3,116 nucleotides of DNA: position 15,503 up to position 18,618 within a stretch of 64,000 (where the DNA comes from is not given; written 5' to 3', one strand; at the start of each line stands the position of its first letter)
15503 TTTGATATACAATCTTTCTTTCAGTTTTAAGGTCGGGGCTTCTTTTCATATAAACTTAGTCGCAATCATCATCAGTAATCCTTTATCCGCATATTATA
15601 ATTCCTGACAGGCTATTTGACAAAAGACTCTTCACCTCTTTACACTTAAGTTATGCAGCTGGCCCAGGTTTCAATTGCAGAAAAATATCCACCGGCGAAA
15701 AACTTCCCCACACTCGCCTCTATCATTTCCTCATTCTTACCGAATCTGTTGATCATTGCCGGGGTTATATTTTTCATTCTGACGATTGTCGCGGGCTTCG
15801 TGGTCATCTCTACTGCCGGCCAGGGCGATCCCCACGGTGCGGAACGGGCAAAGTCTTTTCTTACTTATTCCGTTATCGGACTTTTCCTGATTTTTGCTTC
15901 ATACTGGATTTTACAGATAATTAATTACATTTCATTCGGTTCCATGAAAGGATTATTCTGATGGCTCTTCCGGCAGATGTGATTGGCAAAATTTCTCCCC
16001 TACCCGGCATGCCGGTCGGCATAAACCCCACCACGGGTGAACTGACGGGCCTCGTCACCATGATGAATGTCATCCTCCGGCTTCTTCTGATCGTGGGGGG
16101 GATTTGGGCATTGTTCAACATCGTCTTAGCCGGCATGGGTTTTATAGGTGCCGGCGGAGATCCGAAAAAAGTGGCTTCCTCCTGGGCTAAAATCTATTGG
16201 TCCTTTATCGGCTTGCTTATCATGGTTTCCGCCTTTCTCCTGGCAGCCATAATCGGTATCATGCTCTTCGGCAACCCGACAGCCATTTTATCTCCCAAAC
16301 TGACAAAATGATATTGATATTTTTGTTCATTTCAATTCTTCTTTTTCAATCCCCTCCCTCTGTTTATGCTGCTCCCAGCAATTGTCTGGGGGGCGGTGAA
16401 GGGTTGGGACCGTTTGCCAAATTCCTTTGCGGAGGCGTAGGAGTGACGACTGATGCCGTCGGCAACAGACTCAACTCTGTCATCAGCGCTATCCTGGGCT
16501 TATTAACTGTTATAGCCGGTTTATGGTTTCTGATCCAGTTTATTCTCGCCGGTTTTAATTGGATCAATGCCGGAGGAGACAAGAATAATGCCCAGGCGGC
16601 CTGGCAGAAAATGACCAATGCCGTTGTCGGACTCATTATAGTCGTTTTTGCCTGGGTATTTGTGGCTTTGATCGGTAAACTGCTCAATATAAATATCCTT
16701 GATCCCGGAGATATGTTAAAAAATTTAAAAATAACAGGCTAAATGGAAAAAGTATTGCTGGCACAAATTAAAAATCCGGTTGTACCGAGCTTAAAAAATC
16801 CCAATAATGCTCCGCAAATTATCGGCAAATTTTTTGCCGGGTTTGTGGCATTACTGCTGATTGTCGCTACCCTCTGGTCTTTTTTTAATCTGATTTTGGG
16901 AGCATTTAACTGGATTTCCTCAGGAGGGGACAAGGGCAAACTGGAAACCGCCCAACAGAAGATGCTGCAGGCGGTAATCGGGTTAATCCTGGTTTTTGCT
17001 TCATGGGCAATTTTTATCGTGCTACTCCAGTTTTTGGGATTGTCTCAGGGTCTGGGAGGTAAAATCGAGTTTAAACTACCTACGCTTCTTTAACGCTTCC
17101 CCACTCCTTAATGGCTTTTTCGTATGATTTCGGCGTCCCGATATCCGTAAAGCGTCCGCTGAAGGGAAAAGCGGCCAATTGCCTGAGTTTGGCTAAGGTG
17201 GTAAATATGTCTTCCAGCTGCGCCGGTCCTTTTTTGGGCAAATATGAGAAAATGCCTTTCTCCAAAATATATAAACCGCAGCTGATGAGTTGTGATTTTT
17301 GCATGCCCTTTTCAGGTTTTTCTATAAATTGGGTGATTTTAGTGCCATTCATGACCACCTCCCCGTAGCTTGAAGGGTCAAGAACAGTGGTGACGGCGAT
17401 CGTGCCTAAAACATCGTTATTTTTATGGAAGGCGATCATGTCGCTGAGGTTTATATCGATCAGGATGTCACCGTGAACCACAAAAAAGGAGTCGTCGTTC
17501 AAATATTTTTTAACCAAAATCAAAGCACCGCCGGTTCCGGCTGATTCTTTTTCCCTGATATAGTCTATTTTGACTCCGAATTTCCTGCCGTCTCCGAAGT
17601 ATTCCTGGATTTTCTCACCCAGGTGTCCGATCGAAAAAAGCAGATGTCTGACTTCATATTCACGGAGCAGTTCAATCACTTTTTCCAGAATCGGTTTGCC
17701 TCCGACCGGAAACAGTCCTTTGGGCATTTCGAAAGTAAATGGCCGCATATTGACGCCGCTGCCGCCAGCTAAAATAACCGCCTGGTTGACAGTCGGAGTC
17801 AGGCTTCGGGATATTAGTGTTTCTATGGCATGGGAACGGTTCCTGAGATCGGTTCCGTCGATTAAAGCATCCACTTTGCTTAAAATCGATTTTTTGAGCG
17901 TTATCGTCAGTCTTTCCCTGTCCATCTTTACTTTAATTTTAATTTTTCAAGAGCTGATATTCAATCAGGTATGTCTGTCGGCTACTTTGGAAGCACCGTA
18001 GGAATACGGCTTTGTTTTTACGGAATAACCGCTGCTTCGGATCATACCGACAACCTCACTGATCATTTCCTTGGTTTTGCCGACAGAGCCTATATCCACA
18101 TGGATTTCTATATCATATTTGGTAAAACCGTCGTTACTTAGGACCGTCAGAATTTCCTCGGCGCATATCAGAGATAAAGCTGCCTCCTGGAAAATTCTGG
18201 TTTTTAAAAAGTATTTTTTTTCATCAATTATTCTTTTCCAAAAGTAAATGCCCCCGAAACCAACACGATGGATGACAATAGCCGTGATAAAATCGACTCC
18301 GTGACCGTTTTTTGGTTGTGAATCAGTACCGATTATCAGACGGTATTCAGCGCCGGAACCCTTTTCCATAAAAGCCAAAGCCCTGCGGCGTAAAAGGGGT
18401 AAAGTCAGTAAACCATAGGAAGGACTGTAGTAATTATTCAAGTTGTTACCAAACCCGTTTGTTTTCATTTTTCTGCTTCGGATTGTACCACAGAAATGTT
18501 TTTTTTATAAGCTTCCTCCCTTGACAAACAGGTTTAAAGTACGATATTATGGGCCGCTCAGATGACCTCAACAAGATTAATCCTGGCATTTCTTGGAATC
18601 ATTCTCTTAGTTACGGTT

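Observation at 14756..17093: Tandem array of four paralogous VirB2/TrbC-like pilin genes under an adjacent ECF sigma/anti-sigma pair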

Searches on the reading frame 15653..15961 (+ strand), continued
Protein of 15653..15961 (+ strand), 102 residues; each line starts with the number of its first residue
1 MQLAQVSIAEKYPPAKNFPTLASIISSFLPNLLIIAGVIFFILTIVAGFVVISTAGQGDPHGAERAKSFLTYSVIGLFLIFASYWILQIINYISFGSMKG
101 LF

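Call 60: search_solved_structures(query=A4, max_evalue=10)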
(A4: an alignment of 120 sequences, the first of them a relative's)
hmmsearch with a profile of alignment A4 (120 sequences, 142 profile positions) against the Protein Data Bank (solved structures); distinct sequences matched with E-value up to 10: 2.
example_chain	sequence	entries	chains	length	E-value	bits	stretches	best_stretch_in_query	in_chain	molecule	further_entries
7zm5_A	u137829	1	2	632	0.25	14.4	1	41-86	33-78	Attachment glycoprotein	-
7rmy_A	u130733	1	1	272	1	12.5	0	71-97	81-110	De Novo designed tunable homodimer, D_3-337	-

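Call 96: search_protein_representatives(alignment_id=A4)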
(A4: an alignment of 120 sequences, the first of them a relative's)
Query: 120 sequences, 142 profile positions. Proteins with E-value up to 0.001 (for the whole library): 81716; up to 1e-10: 18804; up to 1e-30: 144. The best 150 are listed.
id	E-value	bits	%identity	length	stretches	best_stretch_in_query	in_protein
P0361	5.0e-70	250.2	-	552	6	43-116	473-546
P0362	5.3e-65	233.8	-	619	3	40-129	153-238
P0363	1.2e-62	226.2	-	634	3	43-126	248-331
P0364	6.7e-60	217.3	-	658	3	43-126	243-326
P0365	6.0e-57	207.7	-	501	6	46-115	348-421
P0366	1.2e-54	200.2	-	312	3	39-122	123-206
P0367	3.4e-53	195.6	-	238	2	29-138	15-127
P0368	1.5e-52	193.5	-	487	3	39-123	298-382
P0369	7.2e-50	184.8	-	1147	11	29-115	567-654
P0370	1.4e-49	183.9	-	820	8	42-112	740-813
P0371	2.6e-49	183.0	-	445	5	53-114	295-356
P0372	1.3e-48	180.7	-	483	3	31-120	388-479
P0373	3.3e-48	179.4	-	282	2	38-134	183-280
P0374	4.9e-48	178.9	-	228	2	39-123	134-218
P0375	7.8e-48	178.2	-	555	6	43-107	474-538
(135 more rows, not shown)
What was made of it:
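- The family has 81,716 cluster representatives at E<=1e-3 (call 96).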

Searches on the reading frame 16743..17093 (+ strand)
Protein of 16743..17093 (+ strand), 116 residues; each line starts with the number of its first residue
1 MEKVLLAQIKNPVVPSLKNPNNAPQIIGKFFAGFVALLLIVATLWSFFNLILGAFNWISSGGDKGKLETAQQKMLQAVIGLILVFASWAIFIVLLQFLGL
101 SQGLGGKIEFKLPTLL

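Call 3: search_protein_families(library=pfam, proteins=[window:16743-17093:+], max_evalue=1)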
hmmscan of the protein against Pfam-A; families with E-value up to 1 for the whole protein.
window:16743-17093:+ (116 aa): 3 families
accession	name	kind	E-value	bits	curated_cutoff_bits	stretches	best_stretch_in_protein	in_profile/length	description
PF18895.5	T4SS_pilin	-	0.00026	21.4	26.6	1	24-91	6-68/71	Type IV secretion system pilin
PF07219.19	HemY_N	-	0.032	14.8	31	1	30-80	19-69/107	HemY protein N-terminus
PF04893.22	Yip1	-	0.34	11.2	28.6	1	36-111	23-94/173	Yip1 domain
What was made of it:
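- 16743..17093 (+): p4: class-4 pilin-like protein, 116 aa, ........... loop. It starts directly after the p3 stop (TAAATG). Its 3' end overlaps the convergent NTP-transferase gene by 14 nt. PF18895 21.4 bits, below the cut-off (call 3).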

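Call 46: search_protein_families(library=ncbifam, proteins=[window:16743-17093:+], max_evalue=0.1)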
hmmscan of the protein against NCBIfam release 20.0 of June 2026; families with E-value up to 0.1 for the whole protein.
window:16743-17093:+ (116 aa): 1 family
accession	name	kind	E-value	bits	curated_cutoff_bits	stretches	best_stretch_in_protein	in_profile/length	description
NF045849.1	ICE_MMCAP2_0565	equivalog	0.00095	18.8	40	1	25-96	11-78/80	Mbov_0395 family pilin-like conjugal transfer protein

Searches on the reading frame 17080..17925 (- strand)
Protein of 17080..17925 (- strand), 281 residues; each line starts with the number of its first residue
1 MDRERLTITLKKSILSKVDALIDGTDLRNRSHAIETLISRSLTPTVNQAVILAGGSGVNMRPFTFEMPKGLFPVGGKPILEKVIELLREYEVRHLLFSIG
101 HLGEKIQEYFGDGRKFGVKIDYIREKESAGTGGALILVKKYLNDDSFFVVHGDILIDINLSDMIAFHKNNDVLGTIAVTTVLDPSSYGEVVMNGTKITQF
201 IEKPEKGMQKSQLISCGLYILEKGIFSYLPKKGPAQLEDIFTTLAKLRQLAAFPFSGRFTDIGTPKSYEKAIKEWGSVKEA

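Call 13: search_protein_families(library=pfam, proteins=[window:17080-17925:-], max_evalue=0.01)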
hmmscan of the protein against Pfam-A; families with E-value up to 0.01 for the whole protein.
window:17080-17925:- (281 aa): 2 families
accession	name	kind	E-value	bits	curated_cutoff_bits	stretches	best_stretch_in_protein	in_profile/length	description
PF00483.29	NTP_transferase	-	4.9e-42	144.6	21.2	1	49-273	2-240/245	Nucleotidyl transferase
PF12804.13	NTP_transf_3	-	7.7e-10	39.6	27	1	49-154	1-96/160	MobA-like NTP transferase domain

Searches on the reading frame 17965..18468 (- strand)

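Call 13: search_protein_families(library=pfam, proteins=[window:17965-18468:-], max_evalue=0.01)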
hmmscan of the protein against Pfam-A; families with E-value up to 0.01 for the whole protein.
window:17965-18468:- (167 aa): 1 family
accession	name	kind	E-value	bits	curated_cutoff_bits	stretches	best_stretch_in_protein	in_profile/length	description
PF04308.18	RNaseH_like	-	4.8e-45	153.5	25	1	30-167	6-144/145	Ribonuclease H-like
